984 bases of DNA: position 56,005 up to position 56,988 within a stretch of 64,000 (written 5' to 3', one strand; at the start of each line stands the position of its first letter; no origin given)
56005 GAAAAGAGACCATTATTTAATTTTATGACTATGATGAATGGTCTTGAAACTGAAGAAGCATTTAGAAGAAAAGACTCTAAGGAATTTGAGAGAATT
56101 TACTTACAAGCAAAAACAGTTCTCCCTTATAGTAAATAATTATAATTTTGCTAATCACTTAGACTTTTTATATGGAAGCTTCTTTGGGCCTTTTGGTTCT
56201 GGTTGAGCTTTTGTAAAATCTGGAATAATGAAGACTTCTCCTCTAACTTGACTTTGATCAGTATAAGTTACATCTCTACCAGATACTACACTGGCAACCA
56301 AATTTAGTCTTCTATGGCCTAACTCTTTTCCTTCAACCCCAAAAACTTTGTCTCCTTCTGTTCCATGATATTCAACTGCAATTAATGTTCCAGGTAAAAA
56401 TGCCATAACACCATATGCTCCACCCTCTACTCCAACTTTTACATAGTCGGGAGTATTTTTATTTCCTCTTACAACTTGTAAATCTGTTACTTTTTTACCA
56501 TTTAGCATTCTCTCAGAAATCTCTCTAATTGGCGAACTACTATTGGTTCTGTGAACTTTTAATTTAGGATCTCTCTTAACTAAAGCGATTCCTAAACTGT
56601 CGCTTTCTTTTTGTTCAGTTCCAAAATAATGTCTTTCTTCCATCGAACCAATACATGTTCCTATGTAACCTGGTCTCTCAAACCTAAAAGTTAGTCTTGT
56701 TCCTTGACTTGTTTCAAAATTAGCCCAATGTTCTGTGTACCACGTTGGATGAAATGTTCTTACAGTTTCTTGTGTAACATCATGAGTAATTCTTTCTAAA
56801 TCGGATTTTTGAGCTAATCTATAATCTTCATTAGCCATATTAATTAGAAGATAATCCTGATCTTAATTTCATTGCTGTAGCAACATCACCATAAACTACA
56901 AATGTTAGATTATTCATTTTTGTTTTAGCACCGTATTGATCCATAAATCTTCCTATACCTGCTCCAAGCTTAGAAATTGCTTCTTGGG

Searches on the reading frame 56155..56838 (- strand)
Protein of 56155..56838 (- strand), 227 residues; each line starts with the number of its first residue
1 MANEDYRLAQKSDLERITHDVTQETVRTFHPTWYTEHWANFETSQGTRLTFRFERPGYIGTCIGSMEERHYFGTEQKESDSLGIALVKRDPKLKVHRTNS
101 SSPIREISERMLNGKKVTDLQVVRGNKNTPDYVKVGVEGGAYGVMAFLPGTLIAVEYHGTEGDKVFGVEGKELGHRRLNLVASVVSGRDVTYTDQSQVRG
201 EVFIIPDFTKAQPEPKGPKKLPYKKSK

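Call 7: search_protein_families(library=pfam, proteins=[window:56155-56838:-], max_evalue=0.1)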
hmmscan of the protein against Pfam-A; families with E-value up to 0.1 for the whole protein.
window:56155-56838:- (227 aa): 0 families

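Call 9: search_protein_families(library=ncbifam, proteins=[window:56155-56838:-], max_evalue=0.1)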
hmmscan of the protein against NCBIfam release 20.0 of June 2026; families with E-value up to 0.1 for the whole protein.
window:56155-56838:- (227 aa): 0 families

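Call 10: search_protein_families(library=padloc, proteins=[window:56155-56838:-], max_evalue=0.1)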
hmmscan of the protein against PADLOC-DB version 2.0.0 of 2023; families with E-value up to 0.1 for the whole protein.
window:56155-56838:- (227 aa): 0 families

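Call 11: search_protein_families(library=phrogs, proteins=[window:56155-56838:-], max_evalue=0.1)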
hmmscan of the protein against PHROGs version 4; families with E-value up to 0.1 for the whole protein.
window:56155-56838:- (227 aa): 0 families

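Call 13: search_solved_structures(query=window:56155-56838:-, max_evalue=10)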
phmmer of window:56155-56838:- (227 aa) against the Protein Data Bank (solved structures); distinct sequences matched with E-value up to 10: 0.

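Call 17: find_homologous_proteins(query=window:56155-56838:-, max_evalue=0.001)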
Query window:56155-56838:- (227 aa): 6 proteins with E <= 0.001 among 369 candidates.
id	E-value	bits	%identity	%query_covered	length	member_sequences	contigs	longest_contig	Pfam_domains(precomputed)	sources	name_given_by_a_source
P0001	4.3e-150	515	100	100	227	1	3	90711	-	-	-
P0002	2.5e-86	307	63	98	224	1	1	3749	-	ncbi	-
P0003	1.2e-81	291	59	97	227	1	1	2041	-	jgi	jgi:hypothetical protein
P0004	3.6e-77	277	57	93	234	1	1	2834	-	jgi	jgi:hypothetical protein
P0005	2.5e-62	228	49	91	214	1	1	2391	-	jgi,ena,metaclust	metaclust:\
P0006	9.2e-59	217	49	91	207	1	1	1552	-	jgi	jgi:hypothetical protein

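Call 18: find_encoding_contigs(protein=P0002, flank=10000)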
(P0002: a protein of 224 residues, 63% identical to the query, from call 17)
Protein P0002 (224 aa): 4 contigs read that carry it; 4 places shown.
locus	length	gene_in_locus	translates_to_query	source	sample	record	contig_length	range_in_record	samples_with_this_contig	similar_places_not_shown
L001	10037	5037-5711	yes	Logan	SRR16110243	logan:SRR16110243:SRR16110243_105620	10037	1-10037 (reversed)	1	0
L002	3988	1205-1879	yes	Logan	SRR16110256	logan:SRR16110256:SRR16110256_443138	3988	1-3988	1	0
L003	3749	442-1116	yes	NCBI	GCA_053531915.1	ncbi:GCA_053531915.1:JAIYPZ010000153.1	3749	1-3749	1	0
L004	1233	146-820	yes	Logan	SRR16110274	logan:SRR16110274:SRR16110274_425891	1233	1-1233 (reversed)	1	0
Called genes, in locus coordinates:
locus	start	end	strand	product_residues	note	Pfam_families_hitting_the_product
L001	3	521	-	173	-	?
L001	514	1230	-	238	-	-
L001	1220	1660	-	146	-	-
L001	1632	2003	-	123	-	-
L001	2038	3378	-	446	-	-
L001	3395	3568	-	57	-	-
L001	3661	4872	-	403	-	PF01637:ATPase_2 (faint), PF13173:AAA_14, PF13635:DUF4143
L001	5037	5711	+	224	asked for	-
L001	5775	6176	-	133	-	-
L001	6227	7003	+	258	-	PF02811:PHP, PF13263:PHP_C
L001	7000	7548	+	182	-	PF01864:CarS-like, PF01148:CTP_transf_1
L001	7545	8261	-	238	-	-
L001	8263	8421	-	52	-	-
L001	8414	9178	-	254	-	-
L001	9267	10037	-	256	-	?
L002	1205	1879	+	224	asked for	-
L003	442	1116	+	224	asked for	-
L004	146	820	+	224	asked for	-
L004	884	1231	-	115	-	?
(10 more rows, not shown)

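Call 19: find_encoding_contigs(protein=P0003, flank=10000)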
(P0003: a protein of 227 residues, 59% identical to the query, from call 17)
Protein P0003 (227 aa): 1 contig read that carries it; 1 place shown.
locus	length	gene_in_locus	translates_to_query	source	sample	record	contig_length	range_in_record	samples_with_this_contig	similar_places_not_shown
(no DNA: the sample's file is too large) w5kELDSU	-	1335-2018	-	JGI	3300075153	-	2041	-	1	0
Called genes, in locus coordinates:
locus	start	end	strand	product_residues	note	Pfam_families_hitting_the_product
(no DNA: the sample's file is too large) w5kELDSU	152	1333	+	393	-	PF01661:Macro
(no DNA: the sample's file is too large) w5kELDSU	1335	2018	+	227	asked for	-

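Call 20: find_encoding_contigs(protein=P0004, flank=10000)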
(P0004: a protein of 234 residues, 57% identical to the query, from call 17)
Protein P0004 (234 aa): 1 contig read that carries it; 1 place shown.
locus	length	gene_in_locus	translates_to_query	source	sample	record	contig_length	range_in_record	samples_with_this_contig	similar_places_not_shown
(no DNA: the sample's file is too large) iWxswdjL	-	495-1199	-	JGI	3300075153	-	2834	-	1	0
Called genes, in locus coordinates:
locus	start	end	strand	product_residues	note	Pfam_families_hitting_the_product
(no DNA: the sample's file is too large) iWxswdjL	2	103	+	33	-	?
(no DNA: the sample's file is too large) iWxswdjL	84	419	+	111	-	PF10825:DUF2752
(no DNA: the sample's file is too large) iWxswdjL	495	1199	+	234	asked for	-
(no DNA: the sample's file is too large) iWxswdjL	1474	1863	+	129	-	-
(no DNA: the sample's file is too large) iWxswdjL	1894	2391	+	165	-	-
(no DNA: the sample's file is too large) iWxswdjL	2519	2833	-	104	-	?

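Call 21: find_encoding_contigs(protein=P0005, flank=10000)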
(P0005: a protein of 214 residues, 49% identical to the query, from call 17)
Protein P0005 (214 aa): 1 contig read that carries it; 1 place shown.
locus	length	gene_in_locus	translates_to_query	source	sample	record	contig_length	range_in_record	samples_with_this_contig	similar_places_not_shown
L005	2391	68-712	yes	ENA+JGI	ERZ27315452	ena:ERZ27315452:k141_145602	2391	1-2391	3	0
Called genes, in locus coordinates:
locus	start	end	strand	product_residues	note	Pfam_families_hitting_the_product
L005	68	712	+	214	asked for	-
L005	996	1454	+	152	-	-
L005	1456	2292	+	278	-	PF00589:Phage_integrase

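Call 22: find_encoding_contigs(protein=P0006, flank=10000)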
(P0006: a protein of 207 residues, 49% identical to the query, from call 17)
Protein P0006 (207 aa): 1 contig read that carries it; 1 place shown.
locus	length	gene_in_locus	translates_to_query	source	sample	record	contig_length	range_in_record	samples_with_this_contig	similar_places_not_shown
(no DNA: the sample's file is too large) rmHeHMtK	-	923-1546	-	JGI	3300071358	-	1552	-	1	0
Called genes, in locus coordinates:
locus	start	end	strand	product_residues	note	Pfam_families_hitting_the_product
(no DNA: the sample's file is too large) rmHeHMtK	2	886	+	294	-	?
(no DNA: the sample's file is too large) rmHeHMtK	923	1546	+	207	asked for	-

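Call 45: predict_structure(alignment_id=A1)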
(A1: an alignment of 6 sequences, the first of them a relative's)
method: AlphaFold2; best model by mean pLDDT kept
length: 227 residues; sequences in the alignment: 6
mean_pLDDT: 69.8   pTM: 0.64
mean pLDDT of the five models: 69.8, 63.1, 49.4, 45.3, 33.4
residues with pLDDT >= 90: 3; 70-90: 147; 50-70: 39; < 50: 38
segments of 3 or more residues with pLDDT < 50: 1-3, 34-36, 197-227
pLDDT, mean of each block of 10 residues (from residue 1): 60 79 80 60 83 69 86 82 80 84 85 84 67 79 72 79 76 66 74 54 32 31 34
secondary structure, 60 per line:
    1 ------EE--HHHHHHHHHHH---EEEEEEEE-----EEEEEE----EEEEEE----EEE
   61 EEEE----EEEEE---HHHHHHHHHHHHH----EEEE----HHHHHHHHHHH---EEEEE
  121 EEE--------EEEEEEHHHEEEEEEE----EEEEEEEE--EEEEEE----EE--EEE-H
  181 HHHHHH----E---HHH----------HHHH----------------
elements in order: H11-21 E25-32 E38-43 E48-53 E58-64 E69-73 H77-89 E94-97 H102-112 E116-123 E132-137 E141-147 E152-159 E162-167 E176-178 H180-186 H208-211

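Call 49: fold_search(model_id=the predicted structure, library=pdb)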
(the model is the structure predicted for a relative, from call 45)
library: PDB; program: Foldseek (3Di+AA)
matches with E <= 10: 418; with E <= 0.001: 0
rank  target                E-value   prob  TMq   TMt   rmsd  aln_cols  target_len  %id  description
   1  8owu_D                9.4e-02  0.77  0.29  0.49   7.1       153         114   10  The crystal structure of the polymorphic toxin PT7(Bc) D37A mutant and its cognate immunity PIM7(Bc) complex (released 2024-06-19)
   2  8owu_E                1.2e-01  0.87  0.31  0.55   7.0       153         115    8  The crystal structure of the polymorphic toxin PT7(Bc) D37A mutant and its cognate immunity PIM7(Bc) complex (released 2024-06-19)
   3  3rq7_A                3.1e-01  0.08  0.15  0.16  15.8       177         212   10  Polo-like kinase 1 Polo box domain in complex with a C6H5(CH2)8-derivatized peptide inhibitor (released 2011-07-20)
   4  2w7q_B                4.2e-01  0.03  0.12  0.14  18.4       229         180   10  Structure of Pseudomonas aeruginosa LolA (released 2009-12-29)
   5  2ja5_H                5.0e-01  0.04  0.12  0.16  13.4       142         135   11  CPD lesion containing RNA Polymerase II elongation complex A (released 2007-02-20)
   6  3elg_A                6.5e-01  0.08  0.14  0.21  16.6       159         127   11  Crystal structure of a putative periplasmic protein of unknown function (bvu_2443) from bacteroides vulgatus atcc 8482 (released 2008-10-14)
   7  3ms6                  7.7e-01  0.28  0.18  0.38  10.2        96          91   14  Crystal structure of Hepatitis B X-Interacting Protein (HBXIP) (released 2010-11-10)
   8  3due                  7.7e-01  0.07  0.14  0.22  16.3       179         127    8  CRYSTAL STRUCTURE OF A PUTATIVE PERIPLASMIC PROTEIN FROM DUF2874 FAMILY (BVU_2987) FROM BACTEROIDES VULGATUS ATCC 8482 A (released 2008-08-05)
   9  4hco_A                8.5e-01  0.05  0.15  0.15  16.7       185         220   11  Human Plk1-PBD in complex with Thymoquinone at the phophopeptide binding site (released 2012-10-10)
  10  6jiw                  1.0e+00  0.05  0.14  0.13  15.3       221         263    8  Crystal structure of S. aureus CntK with C72S mutation (released 2019-10-16)
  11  6cd7_A                1.0e+00  0.05  0.12  0.10  15.6       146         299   10  Crystal structure of APH(2")-IVa in complex with plazomicin (released 2018-02-28)
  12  4l4t_C                1.2e+00  0.04  0.16  0.14  16.2       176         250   10  Structure of human MAIT TCR in complex with human MR1-6-FP (released 2013-07-17)
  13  5np9                  1.5e+00  0.09  0.14  0.20  12.7        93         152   10  Crystal structure of Bacillus subtilis YdiB in complex with ADP (released 2018-05-30)
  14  5num                  1.5e+00  0.05  0.15  0.20  15.9       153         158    4  Engineered beta-lactoglobulin: variant F105L-L39A in complex with chlorpromazine (LG-LA-CLP) (released 2018-04-04)
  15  6qpd                  1.5e+00  0.04  0.13  0.18  15.2       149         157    6  Engineered beta-lactoglobulin: variant I56F (released 2019-02-27)
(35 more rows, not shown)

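Call 54: find_related_loci(query=A1, collection=metagenome_contigs, flank=10000)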
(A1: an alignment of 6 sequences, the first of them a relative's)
Query A1 (227 aa) in metagenome_contigs; peptide patterns used: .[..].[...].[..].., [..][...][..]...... (x = any residue, [..] = any of these).
91 stretches matched a pattern; 1 encode a relative of the query (tblastn E <= 1e-3); 1 distinct loci.
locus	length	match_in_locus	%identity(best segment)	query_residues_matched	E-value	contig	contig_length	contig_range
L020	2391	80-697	49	4-210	2e-70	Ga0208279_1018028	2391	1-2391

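Call 55: find_related_loci(query=A1, collection=viral_contigs, flank=10000)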
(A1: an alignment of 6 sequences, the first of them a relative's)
Query A1 (227 aa) in viral_contigs; peptide patterns used: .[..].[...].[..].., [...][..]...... (x = any residue, [..] = any of these).
9 stretches matched a pattern, but none encodes a relative of the query by tblastn (E <= 1e-3).

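Call 56: find_related_loci(query=A1, collection=genome_contigs, flank=10000)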
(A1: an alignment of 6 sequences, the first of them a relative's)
Query A1 (227 aa) in genome_contigs; peptide patterns used: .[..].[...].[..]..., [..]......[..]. (x = any residue, [..] = any of these).
8 stretches matched a pattern; 2 encode a relative of the query (tblastn E <= 1e-3); 2 distinct loci.
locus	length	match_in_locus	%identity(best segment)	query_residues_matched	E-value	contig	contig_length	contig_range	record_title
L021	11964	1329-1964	47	1-214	8e-59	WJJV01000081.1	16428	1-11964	MAG: Candidatus Woesearchaeota archaeon isolate Bin_534 k141_2963968, whole genome shotgun sequence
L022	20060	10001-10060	65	50-69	2e-5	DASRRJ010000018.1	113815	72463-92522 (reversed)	MAG TPA_asm: Anaeromyxobacteraceae bacterium isolate SMAG_U4740 k141_48414, whole genome shotgun sequence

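Call 65: search_solved_structures(query=A1, max_evalue=10)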
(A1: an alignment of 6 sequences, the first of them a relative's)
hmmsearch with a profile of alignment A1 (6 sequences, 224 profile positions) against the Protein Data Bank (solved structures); distinct sequences matched with E-value up to 10: 2.
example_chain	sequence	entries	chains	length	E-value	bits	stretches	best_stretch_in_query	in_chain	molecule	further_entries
8cin_E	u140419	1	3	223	0.26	13.9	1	140-167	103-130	BA.4/5-5 fab HEAVY CHAIN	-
3b81_A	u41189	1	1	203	0.69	12.5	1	67-122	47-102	Transcriptional regulator, AcrR family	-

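Call 69: search_protein_representatives(alignment_id=A1)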
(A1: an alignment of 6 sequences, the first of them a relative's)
Query: 6 sequences, 224 profile positions. Proteins with E-value up to 0.001 (for the whole library): 19; up to 1e-10: 7; up to 1e-30: 3. The best 19 are listed.
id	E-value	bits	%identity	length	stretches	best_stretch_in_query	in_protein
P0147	2.1e-95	334.7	-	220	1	1-215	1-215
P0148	8.1e-85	300.1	-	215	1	2-213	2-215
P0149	4.9e-40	153.7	-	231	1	5-206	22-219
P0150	1.9e-28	115.7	-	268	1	25-213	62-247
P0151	1.4e-15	73.7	-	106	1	111-210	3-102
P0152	4.1e-11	59.1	-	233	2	115-205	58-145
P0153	6.1e-11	58.5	-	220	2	109-208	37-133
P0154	8.7e-10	54.7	-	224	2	113-204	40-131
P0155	1.6e-09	53.9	-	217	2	95-205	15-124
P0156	2.9e-08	49.8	-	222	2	138-208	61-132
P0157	8.6e-08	48.2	-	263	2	25-73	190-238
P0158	4.0e-07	46.0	-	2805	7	122-195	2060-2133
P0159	1.0e-06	44.7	-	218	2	23-65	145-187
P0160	4.2e-06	42.7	-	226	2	114-210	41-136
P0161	7.3e-06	41.9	-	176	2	12-54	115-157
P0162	1.8e-05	40.6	-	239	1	20-186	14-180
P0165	7.9e-04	35.3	-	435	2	172-205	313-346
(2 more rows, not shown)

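Call 70: search_protein_families(library=pfam, proteins=[P0149, P0150, P0152, P0153, P0154, P0157, P0158, P0159, P0162, P0165], max_evalue=0.01)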
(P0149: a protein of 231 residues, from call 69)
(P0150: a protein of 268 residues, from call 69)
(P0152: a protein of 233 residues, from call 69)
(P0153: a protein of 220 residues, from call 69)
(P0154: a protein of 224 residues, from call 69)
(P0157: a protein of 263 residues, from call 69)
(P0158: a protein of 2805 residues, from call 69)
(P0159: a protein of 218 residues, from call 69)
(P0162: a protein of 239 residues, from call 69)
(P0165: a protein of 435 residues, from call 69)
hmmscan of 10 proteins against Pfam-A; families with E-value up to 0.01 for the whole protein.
P0149 (231 aa): 0 families

P0150 (268 aa): 0 families

P0152 (233 aa): 0 families

P0153 (220 aa): 0 families

P0154 (224 aa): 0 families

P0157 (263 aa): 0 families

P0158 (2805 aa): 5 families
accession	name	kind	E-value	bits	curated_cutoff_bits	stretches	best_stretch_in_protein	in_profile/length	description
PF17766.7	fn3_6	-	3.1e-27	95.1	26.4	0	1918-1999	7-74/99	Fibronectin type-III domain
PF20736.2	Glyco_hydro127M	-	8.6e-14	51.9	24.2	0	2505-2567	29-88/95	Beta-L-arabinofuranosidase, GH127 middle domain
PF13115.11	YtkA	-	4.6e-06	27.6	25.9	0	2013-2061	24-70/85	YtkA-like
PF16427.10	DUF5024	-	0.0002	22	25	0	804-845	64-103/104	Domain of unknown function (DUF5024)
PF13032.11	RNaseH_pPIWI_RE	-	0.00027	21.3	25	0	977-1018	227-270/288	RNaseH domain of pPIWI_RE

P0159 (218 aa): 0 families

P0162 (239 aa): 0 families

P0165 (435 aa): 5 families
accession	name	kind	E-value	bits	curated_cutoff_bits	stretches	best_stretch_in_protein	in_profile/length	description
PF08241.18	Methyltransf_11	-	1.3e-11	45.4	21.2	1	41-133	1-92/95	Methyltransferase domain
PF13649.12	Methyltransf_25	-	2.9e-09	37.9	27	1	40-132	1-97/97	Methyltransferase domain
PF13847.12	Methyltransf_31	-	9.2e-05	22.6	27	1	85-133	60-106/145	Methyltransferase domain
PF01209.24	Ubie_methyltran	-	0.00045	20.1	20.1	1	83-133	102-148/233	ubiE/COQ5 methyltransferase family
PF08242.18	Methyltransf_12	-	0.0034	18.5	30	1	88-132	64-96/98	Methyltransferase domain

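Call 72: find_encoding_contigs(protein=P0149, flank=5000, max_places=4)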
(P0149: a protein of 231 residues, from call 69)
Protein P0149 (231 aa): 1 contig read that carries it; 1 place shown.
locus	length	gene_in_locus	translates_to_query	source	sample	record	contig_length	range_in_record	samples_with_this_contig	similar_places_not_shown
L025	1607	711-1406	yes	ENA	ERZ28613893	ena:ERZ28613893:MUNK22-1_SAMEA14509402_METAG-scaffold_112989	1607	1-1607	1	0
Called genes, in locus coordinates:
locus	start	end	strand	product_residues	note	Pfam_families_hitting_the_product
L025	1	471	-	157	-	?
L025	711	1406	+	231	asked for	-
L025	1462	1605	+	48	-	?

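Call 76: search_protein_families(library=pfam, alignment_id=A1, max_evalue=1)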
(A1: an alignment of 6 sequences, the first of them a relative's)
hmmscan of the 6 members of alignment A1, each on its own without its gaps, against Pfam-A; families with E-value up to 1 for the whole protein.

A. member 1, P0001 (227 aa): 0 families

B. families by the number of members that match (of 6 scanned): 5 families
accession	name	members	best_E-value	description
PF05423.18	Mycobact_memb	1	0.014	Mycobacterium membrane protein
PF09438.16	DUF2017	1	0.045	Domain of unknown function (DUF2017)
PF02542.21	YgbB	1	0.069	YgbB family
PF17591.7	UL41A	1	0.1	Herpesvirus UL41A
PF06113.17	BRE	1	0.16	Brain and reproductive organ-expressed protein (BRE)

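Call 84: search_dna_similar(query=window:56155-56838:-, collection=phages, mode=protein, max_evalue=0.001, max_rows=10)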
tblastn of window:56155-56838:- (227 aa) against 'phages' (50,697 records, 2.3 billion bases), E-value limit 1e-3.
No match.

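Call 105: search_protein_families(library=pfam, proteins=[L001:3661-4872:-, L005:990-1454:+], max_evalue=0.001)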
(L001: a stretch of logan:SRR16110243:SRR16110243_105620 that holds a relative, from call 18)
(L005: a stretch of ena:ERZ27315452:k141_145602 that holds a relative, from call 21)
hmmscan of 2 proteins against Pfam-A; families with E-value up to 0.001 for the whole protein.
L001:3661-4872:- (403 aa): 3 families
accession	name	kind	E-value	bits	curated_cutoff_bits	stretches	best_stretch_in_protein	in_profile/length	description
PF13173.12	AAA_14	-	6.8e-35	120.3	27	1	38-159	4-129/129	AAA domain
PF13635.12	DUF4143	-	2.3e-21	76.7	28.1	1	202-346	2-159/160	Domain of unknown function (DUF4143)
PF01637.24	ATPase_2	-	5.6e-07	30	33.2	1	37-79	21-68/225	ATPase domain predominantly from Archaea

L005:990-1454:+ (154 aa): 0 families
